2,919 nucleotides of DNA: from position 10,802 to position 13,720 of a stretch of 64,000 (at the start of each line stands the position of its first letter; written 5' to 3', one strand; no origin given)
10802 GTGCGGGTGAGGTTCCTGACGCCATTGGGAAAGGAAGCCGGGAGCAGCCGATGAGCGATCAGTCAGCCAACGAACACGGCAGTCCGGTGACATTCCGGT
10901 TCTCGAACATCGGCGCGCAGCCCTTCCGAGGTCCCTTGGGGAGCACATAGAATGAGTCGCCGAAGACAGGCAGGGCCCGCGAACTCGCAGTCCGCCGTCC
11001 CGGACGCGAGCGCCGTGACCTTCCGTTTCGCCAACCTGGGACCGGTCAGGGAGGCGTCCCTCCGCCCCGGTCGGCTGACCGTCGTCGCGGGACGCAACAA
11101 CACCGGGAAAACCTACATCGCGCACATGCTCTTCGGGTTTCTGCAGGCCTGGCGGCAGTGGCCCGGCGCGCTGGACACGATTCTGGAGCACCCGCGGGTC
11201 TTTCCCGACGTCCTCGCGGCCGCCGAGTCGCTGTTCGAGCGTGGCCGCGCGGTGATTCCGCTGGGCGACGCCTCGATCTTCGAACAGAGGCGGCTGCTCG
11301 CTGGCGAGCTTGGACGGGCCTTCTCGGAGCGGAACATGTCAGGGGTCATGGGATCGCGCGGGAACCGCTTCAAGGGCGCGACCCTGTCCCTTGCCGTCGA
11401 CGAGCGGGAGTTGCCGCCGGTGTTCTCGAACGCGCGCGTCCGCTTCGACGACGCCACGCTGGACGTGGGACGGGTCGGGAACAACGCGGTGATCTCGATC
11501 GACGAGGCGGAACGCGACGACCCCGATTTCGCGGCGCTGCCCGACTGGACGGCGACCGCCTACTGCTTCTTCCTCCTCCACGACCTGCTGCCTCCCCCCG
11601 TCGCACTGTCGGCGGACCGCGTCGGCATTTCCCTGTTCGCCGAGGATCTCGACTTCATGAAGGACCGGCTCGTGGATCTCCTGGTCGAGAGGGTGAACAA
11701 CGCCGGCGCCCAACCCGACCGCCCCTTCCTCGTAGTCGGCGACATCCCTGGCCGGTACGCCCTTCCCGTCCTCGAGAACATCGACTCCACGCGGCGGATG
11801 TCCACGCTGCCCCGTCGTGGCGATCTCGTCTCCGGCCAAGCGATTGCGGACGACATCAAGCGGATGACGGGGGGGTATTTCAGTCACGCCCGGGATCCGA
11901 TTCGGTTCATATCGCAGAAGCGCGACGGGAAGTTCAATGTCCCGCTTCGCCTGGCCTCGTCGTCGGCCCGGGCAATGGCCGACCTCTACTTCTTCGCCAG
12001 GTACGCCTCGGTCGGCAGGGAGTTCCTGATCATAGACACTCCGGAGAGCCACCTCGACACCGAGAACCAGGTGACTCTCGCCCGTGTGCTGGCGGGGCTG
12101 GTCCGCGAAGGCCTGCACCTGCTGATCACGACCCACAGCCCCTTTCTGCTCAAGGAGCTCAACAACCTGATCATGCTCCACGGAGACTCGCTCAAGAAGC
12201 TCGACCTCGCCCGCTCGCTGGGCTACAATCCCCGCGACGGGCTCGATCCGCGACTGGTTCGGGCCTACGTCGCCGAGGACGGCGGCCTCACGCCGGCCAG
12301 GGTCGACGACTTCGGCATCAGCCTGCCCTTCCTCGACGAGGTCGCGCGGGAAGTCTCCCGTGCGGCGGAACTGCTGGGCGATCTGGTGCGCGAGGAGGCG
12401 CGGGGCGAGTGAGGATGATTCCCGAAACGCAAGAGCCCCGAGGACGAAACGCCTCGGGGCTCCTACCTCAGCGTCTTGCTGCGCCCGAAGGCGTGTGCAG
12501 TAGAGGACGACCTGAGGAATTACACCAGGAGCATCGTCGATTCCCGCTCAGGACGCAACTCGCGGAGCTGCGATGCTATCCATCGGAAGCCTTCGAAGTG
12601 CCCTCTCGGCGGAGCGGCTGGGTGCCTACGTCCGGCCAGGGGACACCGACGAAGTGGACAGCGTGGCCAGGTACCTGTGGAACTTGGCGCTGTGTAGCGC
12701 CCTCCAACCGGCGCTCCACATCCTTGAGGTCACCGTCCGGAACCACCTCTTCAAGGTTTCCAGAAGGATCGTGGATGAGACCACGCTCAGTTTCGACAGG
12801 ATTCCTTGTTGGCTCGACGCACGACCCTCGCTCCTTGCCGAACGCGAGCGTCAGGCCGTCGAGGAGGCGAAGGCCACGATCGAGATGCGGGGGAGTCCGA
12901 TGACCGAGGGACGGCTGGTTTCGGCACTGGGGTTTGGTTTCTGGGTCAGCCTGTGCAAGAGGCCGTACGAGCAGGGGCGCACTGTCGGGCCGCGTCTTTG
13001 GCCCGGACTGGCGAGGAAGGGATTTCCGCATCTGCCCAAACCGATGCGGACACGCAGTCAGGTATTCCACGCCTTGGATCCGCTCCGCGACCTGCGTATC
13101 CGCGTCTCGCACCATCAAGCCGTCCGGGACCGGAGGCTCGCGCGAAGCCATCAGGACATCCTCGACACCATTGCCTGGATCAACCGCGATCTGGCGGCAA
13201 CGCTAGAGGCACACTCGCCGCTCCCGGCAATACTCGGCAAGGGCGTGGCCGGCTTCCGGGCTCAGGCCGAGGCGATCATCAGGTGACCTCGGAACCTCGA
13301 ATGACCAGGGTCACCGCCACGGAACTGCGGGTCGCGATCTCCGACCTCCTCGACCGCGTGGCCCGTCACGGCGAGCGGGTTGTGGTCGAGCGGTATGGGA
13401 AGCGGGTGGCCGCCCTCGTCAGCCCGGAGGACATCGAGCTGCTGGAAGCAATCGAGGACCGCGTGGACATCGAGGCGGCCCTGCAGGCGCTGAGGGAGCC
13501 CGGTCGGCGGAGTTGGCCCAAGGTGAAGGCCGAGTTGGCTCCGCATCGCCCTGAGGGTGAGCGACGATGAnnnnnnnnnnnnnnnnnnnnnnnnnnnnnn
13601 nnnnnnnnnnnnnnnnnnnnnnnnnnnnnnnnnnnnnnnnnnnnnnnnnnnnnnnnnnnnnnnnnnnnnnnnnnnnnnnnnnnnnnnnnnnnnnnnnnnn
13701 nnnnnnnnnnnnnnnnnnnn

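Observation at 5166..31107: Type 1 BREX whose operon has been opened at two internal positions and loaded with about 16 kb of cargo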

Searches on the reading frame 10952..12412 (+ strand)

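Call 3: search_protein_families(library=pfam, proteins=[window:10952-12412:+])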
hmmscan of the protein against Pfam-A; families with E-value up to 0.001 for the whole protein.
window:10952-12412:+ (486 aa): 2 families
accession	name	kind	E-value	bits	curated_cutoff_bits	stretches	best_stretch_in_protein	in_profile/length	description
PF13175.12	AAA_15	-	3.9e-10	40.3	32.1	1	315-399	285-373/374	AAA ATPase domain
PF13304.12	AAA_21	-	9.7e-10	39.4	27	1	290-400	220-303/304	AAA domain, putative AbiEii toxin, Type IV TA system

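Call 5: search_protein_families(library=padloc, proteins=[window:10952-12412:+])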
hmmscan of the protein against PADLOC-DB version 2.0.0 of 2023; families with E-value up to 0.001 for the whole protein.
window:10952-12412:+ (486 aa): 35 families (the best 25 are shown)
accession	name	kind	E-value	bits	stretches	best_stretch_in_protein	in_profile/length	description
PDLC04033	PD-T4-4_A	-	8.9e-68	227.5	1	23-470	2-449/460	-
PDLC04664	PDC-M47A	-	2.8e-57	192.7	1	25-443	4-409/461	-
PDLC04032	PD-T4-4_A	-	3.6e-39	133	2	216-475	198-465/474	-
PDLC02980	AriA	-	2.4e-13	48.7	1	281-400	220-303/304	-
PDLC03878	NsnB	-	1.7e-11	42.5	1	356-407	237-287/345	-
PDLC02979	AriA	-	2e-11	42.3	1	315-399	284-372/373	-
PDLC04214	HEC-02A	-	2.2e-09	35.1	1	298-408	181-290/338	-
PDLC04146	HEC-02B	-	8.6e-09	32.9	1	320-406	204-289/344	-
PDLC04140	mad8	-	9.5e-09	33.2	1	36-398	23-235/314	mads_8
PDLC04213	HEC-02A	-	2.3e-08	31.9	1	295-405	173-281/337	-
PDLC02914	ATPase-Toprim_I-B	-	6e-08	30.3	1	350-405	197-253/443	-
PDLC00096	GajA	-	5.3e-07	26.7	1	357-412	290-351/630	AAA ATPase domain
PDLC04710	PDC-M56A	-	6.4e-07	26.7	0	24-59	4-39/382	-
PDLC04244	PDC-M01A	-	6.5e-06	23.2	0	358-403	349-395/482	-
PDLC00091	GajA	-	1.2e-05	22.4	1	342-411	283-355/627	AAA ATPase domain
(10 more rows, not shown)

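Call 57: search_protein_families(library=ncbifam, proteins=[window:10952-12412:+], max_evalue=0.01)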
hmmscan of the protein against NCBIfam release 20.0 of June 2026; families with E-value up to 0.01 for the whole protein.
window:10952-12412:+ (486 aa): 14 families
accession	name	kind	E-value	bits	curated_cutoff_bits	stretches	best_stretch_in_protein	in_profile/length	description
NF040873.1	AztA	equivalog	4.5e-05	23.1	220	0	35-65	13-43/191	zinc ABC transporter ATP-binding protein AztA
TIGR01166.1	cbiO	subfamily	5e-05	22.8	211.8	1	356-395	146-185/190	cobalt ABC transporter, ATP-binding protein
TIGR02857.1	CydD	equivalog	7.7e-05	21.8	435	1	355-409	476-529/529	thiol reductant ABC exporter subunit CydD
TIGR01842.1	type_I_sec_PrtD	subfamily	9.2e-05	21.1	510.15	1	357-416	474-533/544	type I secretion system permease/ATPase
TIGR01189.1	ccmA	equivalog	0.0003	20.5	131.6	0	348-406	138-196/198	heme ABC exporter ATP-binding protein CcmA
NF010068.0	PRK13548.1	equivalog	0.00052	19.2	261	0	353-395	159-201/261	heme ABC transporter ATP-binding protein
TIGR02673.1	FtsE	equivalog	0.00086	19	264.85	0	357-405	157-205/214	cell division ATP-binding protein FtsE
TIGR02868.1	CydC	equivalog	0.00096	17.9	329.05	0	34-66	355-387/530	thiol reductant ABC exporter subunit CydC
NF010061.0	PRK13538.1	equivalog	0.001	18.6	195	0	349-400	145-196/211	cytochrome c biogenesis heme-transporting ATPase CcmA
TIGR03608.1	L_ocin_972_ABC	subfamily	0.0012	18.4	254.85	1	357-409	154-206/206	putative bacteriocin export ABC transporter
TIGR03873.1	F420-0_ABC_ATP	hypoth_equivalog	0.0026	17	372.4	0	356-398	156-198/256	putative F420-0 ABC transporter ATP-binding protein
TIGR03375.1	type_I_sec_LssB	subfamily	0.0031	15.8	693.1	0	349-410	615-675/696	type I secretion system permease/ATPase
NF041861.1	YtfR_transport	equivalog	0.0049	15.3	850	0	340-395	140-195/492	galactofuranose ABC transporter, ATP-binding protein YtfR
NF010067.0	PRK13547.1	equivalog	0.0089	15.3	374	0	36-65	23-52/272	heme ABC transporter ATP-binding protein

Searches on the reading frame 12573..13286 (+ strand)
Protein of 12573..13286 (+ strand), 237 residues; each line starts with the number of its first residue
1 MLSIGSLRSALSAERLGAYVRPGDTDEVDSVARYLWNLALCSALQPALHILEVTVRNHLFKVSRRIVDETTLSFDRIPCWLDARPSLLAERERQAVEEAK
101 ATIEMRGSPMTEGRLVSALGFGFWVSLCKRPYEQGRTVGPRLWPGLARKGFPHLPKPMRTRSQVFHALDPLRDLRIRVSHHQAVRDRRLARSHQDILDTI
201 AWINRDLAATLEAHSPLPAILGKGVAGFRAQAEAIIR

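Call 10: search_protein_families(library=pfam, proteins=[window:12573-13286:+], max_evalue=0.01)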
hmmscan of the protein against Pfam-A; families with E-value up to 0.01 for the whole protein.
window:12573-13286:+ (237 aa): 0 families

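Call 11: search_protein_families(library=padloc, proteins=[window:12573-13286:+], max_evalue=0.01)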
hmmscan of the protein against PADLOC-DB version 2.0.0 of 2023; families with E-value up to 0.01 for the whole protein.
window:12573-13286:+ (237 aa): 1 family
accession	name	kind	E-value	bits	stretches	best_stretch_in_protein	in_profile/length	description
PDLC04038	PD-T4-5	-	8.3e-10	36.4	1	11-200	14-220/309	-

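Call 42: search_protein_families(library=pfam, proteins=[window:12573-13286:+], max_evalue=1)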
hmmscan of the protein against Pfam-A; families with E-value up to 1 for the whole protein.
window:12573-13286:+ (237 aa): 0 families

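Call 57: search_protein_families(library=ncbifam, proteins=[window:12573-13286:+], max_evalue=0.01)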
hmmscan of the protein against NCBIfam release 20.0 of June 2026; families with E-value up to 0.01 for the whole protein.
window:12573-13286:+ (237 aa): 0 families

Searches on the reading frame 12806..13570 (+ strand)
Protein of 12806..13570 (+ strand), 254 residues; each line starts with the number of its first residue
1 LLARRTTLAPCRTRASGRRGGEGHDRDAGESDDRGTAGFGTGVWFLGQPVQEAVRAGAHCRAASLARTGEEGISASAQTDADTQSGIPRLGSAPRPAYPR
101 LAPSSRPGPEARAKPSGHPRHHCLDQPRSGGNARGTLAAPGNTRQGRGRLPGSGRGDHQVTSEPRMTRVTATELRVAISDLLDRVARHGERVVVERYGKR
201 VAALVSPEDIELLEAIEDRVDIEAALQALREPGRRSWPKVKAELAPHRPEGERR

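Call 3: search_protein_families(library=pfam, proteins=[window:12806-13570:+])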
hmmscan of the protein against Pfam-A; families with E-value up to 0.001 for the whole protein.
window:12806-13570:+ (254 aa): 1 family
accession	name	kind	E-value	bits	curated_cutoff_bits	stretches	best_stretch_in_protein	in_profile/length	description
PF02604.26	PhdYeFM_antitox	-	2.3e-11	43.7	29.8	1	166-234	1-69/74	Antitoxin Phd_YefM, type II toxin-antitoxin system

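Call 5: search_protein_families(library=padloc, proteins=[window:12806-13570:+])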
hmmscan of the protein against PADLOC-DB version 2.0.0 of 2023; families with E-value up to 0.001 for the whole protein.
window:12806-13570:+ (254 aa): 0 families

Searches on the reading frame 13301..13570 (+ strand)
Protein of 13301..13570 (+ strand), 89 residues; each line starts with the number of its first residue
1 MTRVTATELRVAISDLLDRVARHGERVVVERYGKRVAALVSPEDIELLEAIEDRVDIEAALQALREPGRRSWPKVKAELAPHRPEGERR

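Call 11: search_protein_families(library=padloc, proteins=[window:13301-13570:+], max_evalue=0.01)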
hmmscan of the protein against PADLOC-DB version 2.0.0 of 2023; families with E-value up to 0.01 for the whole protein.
window:13301-13570:+ (89 aa): 0 families

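Call 57: search_protein_families(library=ncbifam, proteins=[window:13301-13570:+], max_evalue=0.01)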
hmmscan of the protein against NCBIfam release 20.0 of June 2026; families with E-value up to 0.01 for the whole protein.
window:13301-13570:+ (89 aa): 1 family
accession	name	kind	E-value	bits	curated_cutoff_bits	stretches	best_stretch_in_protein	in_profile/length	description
TIGR01552.1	phd_fam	subfamily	3.6e-06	26.2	20.8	1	4-49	2-46/53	type II toxin-antitoxin system prevent-host-death family antitoxin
